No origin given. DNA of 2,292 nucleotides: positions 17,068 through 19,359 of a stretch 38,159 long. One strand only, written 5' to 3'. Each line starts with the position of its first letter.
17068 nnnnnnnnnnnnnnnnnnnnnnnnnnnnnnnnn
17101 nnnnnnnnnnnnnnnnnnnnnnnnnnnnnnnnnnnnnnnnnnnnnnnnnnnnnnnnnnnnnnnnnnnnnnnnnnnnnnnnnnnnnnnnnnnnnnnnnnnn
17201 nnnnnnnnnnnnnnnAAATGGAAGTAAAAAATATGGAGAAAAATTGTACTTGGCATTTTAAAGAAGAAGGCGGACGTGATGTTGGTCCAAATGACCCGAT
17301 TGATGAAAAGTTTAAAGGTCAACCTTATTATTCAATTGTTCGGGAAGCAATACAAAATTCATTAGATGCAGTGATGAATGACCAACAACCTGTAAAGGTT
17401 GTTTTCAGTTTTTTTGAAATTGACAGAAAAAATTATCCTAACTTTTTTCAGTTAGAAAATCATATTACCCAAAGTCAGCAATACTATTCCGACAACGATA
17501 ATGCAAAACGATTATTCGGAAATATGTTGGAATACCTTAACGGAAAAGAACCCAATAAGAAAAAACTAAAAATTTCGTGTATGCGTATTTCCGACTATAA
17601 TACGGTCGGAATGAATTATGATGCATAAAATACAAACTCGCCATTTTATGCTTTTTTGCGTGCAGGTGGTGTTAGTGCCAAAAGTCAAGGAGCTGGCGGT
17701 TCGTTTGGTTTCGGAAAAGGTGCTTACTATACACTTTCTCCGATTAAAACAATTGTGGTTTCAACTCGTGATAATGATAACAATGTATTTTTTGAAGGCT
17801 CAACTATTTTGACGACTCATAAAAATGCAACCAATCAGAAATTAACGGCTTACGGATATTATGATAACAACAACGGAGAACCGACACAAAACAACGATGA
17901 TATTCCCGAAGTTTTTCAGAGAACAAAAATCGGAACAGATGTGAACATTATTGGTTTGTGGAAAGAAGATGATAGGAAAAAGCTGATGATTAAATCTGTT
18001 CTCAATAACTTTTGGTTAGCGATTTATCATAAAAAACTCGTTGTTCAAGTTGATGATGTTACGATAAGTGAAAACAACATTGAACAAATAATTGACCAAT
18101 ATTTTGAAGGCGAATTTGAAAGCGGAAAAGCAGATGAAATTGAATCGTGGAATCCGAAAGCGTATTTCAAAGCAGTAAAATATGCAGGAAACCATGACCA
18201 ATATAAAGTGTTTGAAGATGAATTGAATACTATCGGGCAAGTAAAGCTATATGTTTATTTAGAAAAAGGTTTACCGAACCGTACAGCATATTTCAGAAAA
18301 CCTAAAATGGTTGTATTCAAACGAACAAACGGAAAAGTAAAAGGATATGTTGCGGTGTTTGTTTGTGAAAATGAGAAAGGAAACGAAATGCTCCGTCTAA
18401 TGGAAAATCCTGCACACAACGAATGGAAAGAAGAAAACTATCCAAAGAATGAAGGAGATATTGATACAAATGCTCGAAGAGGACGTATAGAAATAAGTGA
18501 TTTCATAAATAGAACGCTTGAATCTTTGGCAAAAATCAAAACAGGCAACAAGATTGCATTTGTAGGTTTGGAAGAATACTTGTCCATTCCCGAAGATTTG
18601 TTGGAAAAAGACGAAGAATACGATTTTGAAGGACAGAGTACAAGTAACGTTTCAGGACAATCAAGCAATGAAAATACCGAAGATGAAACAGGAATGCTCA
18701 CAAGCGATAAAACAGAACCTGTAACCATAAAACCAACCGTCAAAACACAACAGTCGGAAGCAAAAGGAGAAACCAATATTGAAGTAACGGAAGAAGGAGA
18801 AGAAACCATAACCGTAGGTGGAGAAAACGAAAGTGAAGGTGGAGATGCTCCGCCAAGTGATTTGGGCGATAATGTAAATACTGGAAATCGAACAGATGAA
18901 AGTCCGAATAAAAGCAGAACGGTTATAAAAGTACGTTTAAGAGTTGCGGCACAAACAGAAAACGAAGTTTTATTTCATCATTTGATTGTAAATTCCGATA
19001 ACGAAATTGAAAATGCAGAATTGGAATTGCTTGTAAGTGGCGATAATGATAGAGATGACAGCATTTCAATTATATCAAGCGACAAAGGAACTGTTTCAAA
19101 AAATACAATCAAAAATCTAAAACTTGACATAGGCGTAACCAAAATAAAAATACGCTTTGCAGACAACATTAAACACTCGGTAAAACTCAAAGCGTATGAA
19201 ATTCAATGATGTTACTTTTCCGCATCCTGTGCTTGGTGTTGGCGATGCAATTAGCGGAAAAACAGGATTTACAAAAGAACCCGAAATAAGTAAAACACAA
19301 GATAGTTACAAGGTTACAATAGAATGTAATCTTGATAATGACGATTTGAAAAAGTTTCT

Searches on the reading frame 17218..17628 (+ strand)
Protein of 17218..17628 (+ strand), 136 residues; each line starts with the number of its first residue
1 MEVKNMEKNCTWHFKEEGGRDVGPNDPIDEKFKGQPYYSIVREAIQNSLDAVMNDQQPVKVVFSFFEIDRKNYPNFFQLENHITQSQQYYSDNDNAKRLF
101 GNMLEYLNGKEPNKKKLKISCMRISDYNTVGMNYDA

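Call 3: search_protein_families(library=pfam, proteins=[window:17218-17628:+], max_evalue=0.01)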
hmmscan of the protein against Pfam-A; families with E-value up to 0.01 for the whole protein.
window:17218-17628:+ (136 aa): 0 families

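Call 4: search_protein_families(library=padloc, proteins=[window:17218-17628:+], max_evalue=0.01)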
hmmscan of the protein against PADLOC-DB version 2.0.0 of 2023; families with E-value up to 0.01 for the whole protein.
window:17218-17628:+ (136 aa): 2 families
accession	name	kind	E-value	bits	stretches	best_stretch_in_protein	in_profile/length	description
PDLC04582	PDC-M33A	-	9.9e-28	95.1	1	10-132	3-120/627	-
PDLC03457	REase_II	-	0.0022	15.7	1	84-124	151-191/238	Type II restriction enzyme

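Call 5: search_protein_families(library=ncbifam, proteins=[window:17218-17628:+], max_evalue=0.01)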
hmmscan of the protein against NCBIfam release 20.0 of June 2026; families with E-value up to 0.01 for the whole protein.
window:17218-17628:+ (136 aa): 0 families

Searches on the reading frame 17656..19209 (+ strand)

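Call 3: search_protein_families(library=pfam, proteins=[window:17656-19209:+], max_evalue=0.01)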
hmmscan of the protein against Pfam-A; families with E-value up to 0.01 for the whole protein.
window:17656-19209:+ (517 aa): 0 families

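Call 4: search_protein_families(library=padloc, proteins=[window:17656-19209:+], max_evalue=0.01)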
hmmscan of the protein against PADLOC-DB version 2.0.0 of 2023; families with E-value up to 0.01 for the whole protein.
window:17656-19209:+ (517 aa): 1 family
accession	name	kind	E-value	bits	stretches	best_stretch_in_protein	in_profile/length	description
PDLC04582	PDC-M33A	-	7.5e-68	227.7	1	3-514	137-624/627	-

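Call 5: search_protein_families(library=ncbifam, proteins=[window:17656-19209:+], max_evalue=0.01)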
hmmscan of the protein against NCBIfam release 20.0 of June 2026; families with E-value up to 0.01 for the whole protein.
window:17656-19209:+ (517 aa): 0 families
